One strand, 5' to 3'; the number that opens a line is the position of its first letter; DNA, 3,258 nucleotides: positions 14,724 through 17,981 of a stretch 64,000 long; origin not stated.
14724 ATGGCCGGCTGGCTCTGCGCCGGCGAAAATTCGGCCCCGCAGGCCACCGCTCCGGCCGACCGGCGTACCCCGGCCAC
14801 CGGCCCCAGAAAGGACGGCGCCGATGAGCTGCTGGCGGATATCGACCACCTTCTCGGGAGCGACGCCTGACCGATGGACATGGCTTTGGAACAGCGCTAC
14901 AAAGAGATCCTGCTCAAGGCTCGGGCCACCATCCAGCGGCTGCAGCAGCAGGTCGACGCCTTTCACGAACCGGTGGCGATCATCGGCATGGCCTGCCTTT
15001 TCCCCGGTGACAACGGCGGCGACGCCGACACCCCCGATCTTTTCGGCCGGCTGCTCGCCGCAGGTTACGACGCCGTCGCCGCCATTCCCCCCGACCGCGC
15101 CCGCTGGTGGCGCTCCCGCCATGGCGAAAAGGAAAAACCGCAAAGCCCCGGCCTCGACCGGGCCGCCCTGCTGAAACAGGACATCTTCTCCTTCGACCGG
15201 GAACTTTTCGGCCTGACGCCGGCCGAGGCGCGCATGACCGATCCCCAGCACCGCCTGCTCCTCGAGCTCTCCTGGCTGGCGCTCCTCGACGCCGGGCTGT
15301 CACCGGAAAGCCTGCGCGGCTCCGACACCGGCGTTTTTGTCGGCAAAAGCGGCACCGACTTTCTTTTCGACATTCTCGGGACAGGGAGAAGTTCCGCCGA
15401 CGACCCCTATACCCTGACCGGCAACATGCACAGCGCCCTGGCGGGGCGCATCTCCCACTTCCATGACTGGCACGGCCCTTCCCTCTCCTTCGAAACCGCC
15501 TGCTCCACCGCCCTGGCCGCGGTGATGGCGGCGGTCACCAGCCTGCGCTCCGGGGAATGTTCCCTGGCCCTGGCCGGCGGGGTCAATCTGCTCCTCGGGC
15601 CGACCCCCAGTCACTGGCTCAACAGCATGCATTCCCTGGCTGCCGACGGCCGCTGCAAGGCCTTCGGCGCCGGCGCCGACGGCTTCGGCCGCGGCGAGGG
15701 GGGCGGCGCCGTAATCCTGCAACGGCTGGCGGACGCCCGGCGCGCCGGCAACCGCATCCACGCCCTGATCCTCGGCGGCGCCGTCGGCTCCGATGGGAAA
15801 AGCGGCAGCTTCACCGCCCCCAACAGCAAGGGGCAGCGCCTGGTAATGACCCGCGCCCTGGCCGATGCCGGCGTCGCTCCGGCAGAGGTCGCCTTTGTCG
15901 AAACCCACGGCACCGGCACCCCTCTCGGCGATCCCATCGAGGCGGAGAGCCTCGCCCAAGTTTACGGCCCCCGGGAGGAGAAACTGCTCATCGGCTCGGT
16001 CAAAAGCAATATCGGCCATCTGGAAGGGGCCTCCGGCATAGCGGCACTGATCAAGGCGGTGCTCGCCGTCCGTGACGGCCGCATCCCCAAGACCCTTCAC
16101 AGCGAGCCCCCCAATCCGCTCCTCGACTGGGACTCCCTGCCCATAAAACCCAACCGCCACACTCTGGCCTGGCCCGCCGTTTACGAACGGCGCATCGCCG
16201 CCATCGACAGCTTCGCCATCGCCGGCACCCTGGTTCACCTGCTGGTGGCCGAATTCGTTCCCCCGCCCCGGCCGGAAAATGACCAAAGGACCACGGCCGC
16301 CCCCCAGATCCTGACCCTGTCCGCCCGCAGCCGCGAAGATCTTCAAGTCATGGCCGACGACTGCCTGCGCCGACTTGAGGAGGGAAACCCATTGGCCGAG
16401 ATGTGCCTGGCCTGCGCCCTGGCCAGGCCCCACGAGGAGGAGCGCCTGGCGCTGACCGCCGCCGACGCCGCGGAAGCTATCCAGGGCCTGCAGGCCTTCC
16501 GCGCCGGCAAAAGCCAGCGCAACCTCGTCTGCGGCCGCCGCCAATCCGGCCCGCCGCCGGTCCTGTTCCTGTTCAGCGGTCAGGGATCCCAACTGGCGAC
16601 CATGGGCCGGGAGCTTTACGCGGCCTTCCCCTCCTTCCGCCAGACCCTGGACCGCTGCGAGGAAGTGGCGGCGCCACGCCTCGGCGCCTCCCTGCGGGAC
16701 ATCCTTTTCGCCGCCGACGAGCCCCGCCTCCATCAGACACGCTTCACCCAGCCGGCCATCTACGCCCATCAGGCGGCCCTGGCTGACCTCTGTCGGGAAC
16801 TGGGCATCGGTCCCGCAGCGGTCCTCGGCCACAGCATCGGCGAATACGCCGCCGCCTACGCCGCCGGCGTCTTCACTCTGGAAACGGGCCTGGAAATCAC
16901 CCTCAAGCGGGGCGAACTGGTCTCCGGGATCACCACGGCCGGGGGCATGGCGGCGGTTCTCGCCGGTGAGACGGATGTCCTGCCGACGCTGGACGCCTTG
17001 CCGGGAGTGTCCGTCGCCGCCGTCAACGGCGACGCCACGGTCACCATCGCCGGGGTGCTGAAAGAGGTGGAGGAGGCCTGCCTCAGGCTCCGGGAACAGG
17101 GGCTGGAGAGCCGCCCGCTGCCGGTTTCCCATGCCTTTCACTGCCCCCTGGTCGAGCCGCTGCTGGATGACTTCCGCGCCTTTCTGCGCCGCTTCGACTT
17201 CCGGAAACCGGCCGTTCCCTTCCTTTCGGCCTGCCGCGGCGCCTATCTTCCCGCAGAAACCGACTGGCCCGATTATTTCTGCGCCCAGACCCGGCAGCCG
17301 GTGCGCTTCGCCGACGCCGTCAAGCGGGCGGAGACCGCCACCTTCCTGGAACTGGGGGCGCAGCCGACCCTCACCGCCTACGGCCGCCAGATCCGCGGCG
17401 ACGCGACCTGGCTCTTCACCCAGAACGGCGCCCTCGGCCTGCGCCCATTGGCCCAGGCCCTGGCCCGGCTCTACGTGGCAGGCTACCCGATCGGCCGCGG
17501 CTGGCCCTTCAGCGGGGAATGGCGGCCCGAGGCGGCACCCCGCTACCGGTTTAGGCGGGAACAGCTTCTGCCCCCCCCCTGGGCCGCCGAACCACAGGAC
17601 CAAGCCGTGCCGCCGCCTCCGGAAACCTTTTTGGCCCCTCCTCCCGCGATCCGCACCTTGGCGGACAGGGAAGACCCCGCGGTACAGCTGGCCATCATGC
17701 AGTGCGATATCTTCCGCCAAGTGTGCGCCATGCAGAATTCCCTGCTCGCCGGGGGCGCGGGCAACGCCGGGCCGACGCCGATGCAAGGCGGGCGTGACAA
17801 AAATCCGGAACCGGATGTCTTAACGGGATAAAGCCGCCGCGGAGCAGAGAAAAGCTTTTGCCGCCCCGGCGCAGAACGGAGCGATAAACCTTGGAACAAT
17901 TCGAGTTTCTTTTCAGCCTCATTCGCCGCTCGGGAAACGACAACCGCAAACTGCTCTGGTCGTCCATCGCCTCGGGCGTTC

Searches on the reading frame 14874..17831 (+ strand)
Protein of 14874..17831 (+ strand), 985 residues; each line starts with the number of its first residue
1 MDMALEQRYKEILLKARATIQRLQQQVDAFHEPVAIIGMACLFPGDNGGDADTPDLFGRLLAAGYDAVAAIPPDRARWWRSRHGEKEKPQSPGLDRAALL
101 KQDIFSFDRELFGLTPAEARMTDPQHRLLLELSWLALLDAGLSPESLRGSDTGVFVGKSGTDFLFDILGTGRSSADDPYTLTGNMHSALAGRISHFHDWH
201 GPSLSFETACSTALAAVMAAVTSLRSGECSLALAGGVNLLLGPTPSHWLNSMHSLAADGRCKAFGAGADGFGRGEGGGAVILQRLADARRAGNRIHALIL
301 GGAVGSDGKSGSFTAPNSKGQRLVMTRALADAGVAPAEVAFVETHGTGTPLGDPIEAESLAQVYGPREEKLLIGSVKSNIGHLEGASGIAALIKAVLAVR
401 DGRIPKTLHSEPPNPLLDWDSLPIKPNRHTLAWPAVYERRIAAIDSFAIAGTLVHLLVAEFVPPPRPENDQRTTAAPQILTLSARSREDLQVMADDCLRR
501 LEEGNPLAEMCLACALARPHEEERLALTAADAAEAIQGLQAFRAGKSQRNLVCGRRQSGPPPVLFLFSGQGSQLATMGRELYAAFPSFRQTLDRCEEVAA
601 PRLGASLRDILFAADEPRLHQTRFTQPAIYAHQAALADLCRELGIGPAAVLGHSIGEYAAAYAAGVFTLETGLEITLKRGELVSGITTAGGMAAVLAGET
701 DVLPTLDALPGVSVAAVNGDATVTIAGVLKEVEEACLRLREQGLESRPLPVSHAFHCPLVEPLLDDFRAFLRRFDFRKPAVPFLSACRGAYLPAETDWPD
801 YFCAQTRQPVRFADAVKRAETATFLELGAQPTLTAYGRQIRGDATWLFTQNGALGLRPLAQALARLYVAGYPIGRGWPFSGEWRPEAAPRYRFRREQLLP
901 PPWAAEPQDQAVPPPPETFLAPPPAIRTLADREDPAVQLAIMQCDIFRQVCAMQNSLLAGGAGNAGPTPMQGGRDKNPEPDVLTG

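Call 5: search_protein_families(library=pfam, proteins=[window:14874-17831:+], max_evalue=1)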
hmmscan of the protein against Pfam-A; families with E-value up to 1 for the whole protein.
window:14874-17831:+ (985 aa): 8 families
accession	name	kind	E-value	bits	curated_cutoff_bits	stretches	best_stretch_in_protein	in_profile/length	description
PF00109.32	ketoacyl-synt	-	4.2e-71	240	20.8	1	32-288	2-252/252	Beta-ketoacyl synthase, N-terminal domain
PF00698.26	Acyl_transf_1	-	9.5e-55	186.7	32.7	1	565-838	2-276/319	Acyl transferase domain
PF02801.28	Ketoacyl-synt_C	-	2.6e-40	137.6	20.8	1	296-410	1-118/119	Beta-ketoacyl synthase, C-terminal domain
PF16197.11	KAsynt_C_assoc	-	6.1e-08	33.5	33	1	413-503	1-86/111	Ketoacyl-synthetase C-terminal extension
PF22621.2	CurL-like_PKS_C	-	2.1e-07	31.2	27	1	478-539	1-64/64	CurL-like, PKS C-terminal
PF00108.29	Thiolase_N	-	0.011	15.6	26.4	1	202-238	77-113/260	Thiolase, N-terminal domain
PF22336.2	RhiE-like_linker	-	0.012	16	27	1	482-545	2-66/67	RhiE-like, KS-MAT linker domain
PF18272.6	ssDNA_TraI_N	-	0.088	13.2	26.4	1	357-379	21-43/53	single-stranded DNA binding TraI N-terminal subdomain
